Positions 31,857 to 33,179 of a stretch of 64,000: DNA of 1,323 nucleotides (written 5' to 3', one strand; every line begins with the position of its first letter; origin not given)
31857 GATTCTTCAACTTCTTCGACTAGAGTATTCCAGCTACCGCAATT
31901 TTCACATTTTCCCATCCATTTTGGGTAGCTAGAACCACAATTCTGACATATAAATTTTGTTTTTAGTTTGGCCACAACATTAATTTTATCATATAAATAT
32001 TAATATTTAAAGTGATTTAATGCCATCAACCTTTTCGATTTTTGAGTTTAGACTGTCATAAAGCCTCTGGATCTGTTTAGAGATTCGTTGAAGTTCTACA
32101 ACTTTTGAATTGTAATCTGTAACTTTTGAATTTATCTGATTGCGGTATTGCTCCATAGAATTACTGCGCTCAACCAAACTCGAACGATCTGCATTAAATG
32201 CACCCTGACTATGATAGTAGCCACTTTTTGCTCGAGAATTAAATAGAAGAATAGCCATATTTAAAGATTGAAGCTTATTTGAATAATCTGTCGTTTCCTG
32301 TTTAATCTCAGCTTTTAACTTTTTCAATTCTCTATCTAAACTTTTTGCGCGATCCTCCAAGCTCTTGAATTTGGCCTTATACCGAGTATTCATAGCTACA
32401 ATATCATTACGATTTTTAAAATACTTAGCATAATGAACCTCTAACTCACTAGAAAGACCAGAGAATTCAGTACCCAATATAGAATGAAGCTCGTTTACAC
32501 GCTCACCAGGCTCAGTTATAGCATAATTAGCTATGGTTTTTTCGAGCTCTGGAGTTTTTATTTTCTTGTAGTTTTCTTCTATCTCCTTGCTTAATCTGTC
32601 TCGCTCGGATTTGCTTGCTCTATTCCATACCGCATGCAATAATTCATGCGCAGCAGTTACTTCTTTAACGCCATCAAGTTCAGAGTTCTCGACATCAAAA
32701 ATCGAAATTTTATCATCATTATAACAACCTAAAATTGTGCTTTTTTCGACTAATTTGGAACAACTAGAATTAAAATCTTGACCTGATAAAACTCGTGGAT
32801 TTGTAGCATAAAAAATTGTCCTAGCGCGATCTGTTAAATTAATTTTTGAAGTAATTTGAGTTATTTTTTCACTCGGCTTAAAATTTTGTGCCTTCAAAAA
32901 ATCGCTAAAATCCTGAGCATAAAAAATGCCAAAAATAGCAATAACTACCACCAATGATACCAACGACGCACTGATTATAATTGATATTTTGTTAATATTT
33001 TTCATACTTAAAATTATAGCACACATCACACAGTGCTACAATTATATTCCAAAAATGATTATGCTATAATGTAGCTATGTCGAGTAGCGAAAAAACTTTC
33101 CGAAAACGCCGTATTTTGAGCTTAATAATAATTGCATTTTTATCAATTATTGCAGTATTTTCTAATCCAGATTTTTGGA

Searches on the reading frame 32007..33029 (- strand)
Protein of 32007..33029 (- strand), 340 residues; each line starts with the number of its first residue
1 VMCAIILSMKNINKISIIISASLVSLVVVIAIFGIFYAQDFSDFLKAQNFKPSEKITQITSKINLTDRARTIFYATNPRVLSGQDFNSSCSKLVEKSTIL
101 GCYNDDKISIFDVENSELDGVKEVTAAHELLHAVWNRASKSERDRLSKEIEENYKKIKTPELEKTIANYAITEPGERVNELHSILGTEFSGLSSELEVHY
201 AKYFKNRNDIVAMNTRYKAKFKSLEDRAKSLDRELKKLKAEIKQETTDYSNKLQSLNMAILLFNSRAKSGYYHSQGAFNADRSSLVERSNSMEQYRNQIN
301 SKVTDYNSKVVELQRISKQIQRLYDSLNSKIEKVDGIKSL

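Call 6: search_protein_families(library=pfam, proteins=[window:32007-33029:-], max_evalue=0.1)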
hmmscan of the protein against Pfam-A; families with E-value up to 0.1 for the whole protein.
window:32007-33029:- (340 aa): 15 families
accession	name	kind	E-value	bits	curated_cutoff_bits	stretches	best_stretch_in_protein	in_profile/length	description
PF10046.14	BLOC1_2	-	1.3e-05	25.9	33.4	2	210-257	25-71/96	Biogenesis of lysosome-related organelles complex-1 subunit 2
PF14932.11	HAUS-augmin3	-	0.00026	21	29.4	1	148-262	47-161/260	HAUS augmin-like complex subunit 3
PF07889.17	DUF1664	-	0.0016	18.9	34.6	1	285-335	71-121/124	Protein of unknown function (DUF1664)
PF15136.11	UPF0449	-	0.011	16.7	27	0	197-244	51-98/98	Uncharacterised protein family UPF0449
PF02403.27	Seryl_tRNA_N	-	0.016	15.9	28.2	0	215-244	18-99/108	Seryl-tRNA synthetase N-terminal domain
PF25764.1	KIF21A_4th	-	0.019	15.1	33.1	1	191-255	32-97/183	KIF21A-like domain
PF14362.11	DUF4407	-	0.019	14.7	31.3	1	209-334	131-239/297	Domain of unknown function (DUF4407)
PF03938.19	OmpH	-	0.02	15.5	32.4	0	208-252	15-66/141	Outer membrane protein (OmpH-like)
PF20667.3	Sec10_N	-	0.02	15.4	27.4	0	290-335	20-69/118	Exocyst complex component Sec10, N-terminal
PF09177.16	STX6_10_61_N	-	0.021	15.8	29.4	0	213-300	13-96/99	Syntaxin 6/10/61, N-terminal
PF21068.3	ATPgraspMvdD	-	0.027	15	27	1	128-168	64-103/121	MvdD pre-ATP grasp domain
PF24487.1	NDC80_loop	-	0.034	14.2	27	0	281-334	95-145/233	Kinetochore protein NDC80 loop region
PF25078.1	DUF7801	-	0.038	14.6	33.2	1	187-256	29-100/155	Domain of unknown function (DUF7801)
PF06818.20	Fez1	-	0.065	14.1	34.4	0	144-254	44-157/199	Fez1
PF14931.11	IFT20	-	0.084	13.5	27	0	294-333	19-58/119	Intraflagellar transport complex B, subunit 20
